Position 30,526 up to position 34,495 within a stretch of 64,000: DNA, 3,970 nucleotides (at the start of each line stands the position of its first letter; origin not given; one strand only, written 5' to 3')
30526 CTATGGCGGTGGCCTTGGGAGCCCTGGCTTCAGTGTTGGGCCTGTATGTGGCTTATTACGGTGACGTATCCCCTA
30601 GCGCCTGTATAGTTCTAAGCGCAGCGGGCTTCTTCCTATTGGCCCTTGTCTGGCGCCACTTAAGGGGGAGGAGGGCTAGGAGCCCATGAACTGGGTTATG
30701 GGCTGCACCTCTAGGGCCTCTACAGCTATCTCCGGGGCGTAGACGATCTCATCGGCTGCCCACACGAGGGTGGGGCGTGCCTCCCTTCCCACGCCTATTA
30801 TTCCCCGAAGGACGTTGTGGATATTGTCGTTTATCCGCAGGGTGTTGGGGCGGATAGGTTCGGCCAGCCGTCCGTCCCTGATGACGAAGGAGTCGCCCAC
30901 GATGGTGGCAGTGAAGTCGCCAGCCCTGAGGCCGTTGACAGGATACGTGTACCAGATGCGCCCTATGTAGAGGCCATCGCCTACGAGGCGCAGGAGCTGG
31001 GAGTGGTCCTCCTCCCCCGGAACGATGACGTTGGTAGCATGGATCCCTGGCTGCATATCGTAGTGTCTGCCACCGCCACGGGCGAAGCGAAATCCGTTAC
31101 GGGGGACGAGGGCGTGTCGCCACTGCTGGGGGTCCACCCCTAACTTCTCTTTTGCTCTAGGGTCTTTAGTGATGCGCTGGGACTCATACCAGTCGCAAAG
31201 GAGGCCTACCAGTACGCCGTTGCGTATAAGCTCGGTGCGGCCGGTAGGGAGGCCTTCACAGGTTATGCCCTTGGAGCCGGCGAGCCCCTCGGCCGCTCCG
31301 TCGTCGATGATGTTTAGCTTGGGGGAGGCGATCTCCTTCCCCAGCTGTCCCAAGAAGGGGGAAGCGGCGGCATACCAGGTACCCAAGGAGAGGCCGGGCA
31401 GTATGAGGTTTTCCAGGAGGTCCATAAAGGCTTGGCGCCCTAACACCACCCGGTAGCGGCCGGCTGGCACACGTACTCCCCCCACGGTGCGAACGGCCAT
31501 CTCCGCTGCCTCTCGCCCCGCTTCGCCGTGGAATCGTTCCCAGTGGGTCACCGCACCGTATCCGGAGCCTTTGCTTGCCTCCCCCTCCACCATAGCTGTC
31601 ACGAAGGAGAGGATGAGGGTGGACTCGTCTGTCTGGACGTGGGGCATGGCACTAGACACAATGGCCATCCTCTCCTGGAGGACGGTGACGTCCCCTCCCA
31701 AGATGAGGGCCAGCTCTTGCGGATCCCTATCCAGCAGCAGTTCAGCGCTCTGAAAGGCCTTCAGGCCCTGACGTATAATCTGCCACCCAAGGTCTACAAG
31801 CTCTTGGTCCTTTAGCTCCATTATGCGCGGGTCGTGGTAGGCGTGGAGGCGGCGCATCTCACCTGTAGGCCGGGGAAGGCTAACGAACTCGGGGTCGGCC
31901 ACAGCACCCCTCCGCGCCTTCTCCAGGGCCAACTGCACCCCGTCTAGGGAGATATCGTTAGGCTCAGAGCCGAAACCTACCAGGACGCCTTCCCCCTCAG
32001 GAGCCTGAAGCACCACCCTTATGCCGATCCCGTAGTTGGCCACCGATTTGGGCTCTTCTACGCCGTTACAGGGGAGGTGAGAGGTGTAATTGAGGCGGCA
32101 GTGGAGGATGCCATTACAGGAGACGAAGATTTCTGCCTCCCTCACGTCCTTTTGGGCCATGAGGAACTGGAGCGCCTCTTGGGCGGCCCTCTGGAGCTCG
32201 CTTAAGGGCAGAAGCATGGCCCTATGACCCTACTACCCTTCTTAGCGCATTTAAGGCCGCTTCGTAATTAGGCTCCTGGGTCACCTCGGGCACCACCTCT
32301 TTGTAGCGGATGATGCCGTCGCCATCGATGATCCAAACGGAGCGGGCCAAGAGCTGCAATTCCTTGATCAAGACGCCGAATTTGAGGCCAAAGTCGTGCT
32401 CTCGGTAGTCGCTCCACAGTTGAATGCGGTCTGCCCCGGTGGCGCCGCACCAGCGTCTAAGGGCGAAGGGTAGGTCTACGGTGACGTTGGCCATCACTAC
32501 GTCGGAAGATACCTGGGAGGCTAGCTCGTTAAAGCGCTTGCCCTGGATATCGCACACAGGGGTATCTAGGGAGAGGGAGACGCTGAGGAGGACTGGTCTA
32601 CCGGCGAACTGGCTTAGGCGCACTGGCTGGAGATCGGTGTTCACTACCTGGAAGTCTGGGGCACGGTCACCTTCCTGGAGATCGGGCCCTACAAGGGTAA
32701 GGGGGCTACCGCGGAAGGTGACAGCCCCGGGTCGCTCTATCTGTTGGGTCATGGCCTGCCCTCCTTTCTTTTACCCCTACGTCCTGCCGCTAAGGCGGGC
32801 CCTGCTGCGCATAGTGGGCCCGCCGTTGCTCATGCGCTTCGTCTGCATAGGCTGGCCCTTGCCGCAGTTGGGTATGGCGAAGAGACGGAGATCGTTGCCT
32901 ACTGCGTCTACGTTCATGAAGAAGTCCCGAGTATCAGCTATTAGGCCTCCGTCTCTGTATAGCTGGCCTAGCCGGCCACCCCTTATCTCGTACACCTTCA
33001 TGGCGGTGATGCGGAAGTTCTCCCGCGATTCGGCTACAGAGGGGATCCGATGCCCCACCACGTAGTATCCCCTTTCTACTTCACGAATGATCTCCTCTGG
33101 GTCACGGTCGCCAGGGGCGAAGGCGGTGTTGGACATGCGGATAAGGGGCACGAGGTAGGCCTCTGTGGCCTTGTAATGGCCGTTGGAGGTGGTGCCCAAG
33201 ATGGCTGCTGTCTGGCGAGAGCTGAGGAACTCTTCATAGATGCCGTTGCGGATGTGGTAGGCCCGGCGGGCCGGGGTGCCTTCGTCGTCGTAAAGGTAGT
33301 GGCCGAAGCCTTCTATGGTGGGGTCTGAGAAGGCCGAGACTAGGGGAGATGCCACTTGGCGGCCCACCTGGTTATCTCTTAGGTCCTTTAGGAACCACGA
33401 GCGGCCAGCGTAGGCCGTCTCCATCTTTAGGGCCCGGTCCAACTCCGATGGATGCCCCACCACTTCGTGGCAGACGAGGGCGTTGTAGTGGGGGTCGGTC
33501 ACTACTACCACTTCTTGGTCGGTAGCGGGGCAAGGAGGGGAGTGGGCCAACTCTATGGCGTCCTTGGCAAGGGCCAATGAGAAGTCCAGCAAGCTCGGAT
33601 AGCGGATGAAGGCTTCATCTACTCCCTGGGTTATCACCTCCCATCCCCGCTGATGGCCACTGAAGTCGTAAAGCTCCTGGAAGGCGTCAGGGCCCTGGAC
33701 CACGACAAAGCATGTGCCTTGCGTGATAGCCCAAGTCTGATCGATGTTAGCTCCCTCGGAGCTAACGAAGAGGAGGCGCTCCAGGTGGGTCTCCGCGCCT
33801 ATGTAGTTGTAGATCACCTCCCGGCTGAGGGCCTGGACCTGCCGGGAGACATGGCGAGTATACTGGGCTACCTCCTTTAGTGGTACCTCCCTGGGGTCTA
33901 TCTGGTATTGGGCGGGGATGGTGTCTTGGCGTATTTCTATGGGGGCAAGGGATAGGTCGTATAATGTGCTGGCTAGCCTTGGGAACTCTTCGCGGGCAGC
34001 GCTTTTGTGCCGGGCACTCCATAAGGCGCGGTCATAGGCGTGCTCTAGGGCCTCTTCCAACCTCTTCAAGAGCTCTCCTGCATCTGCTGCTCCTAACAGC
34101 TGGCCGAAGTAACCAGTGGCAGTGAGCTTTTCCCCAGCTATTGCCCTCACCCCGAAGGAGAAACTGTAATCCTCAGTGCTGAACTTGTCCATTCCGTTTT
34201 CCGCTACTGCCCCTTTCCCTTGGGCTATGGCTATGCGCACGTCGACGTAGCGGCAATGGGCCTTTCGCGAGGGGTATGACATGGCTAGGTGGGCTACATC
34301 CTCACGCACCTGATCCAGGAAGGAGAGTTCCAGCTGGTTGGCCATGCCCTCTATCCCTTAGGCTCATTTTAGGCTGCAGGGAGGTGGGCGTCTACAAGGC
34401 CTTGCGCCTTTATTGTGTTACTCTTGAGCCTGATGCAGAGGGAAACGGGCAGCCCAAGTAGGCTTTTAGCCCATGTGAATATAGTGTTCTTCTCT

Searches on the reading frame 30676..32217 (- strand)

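Call 40: search_protein_families(library=ncbifam, proteins=[window:30676-32217:-], max_evalue=1e-10)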
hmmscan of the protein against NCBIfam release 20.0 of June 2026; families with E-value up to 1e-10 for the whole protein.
window:30676-32217:- (513 aa): 1 family
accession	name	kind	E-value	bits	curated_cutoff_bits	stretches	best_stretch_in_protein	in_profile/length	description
NF008006.0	PRK10735.1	equivalog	1.3e-12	46.9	513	1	233-351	226-344/481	metalloprotease TldD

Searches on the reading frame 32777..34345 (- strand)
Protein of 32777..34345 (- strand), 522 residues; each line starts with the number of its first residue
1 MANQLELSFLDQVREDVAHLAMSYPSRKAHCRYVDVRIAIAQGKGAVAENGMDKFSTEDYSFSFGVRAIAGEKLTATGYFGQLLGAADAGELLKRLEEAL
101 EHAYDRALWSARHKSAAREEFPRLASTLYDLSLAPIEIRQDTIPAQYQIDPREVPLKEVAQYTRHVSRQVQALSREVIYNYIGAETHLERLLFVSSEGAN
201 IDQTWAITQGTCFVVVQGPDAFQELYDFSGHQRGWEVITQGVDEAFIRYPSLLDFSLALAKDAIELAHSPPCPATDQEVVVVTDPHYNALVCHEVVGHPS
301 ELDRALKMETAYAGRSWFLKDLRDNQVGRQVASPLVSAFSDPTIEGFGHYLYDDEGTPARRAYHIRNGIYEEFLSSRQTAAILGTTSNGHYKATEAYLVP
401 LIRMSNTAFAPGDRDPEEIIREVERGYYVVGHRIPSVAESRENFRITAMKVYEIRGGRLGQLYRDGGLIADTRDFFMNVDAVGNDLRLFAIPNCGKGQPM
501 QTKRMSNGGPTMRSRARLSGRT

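Call 40: search_protein_families(library=ncbifam, proteins=[window:32777-34345:-], max_evalue=1e-10)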
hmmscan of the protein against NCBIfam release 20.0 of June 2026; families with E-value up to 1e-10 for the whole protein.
window:32777-34345:- (522 aa): 2 families
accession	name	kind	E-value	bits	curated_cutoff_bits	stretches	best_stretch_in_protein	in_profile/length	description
NF040952.1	Arch_mtprotase_TldD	equivalog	2.8e-32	112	635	1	137-513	87-436/443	zinc metalloprotease TldD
NF008006.0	PRK10735.1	equivalog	1e-21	77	513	1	274-513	243-471/481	metalloprotease TldD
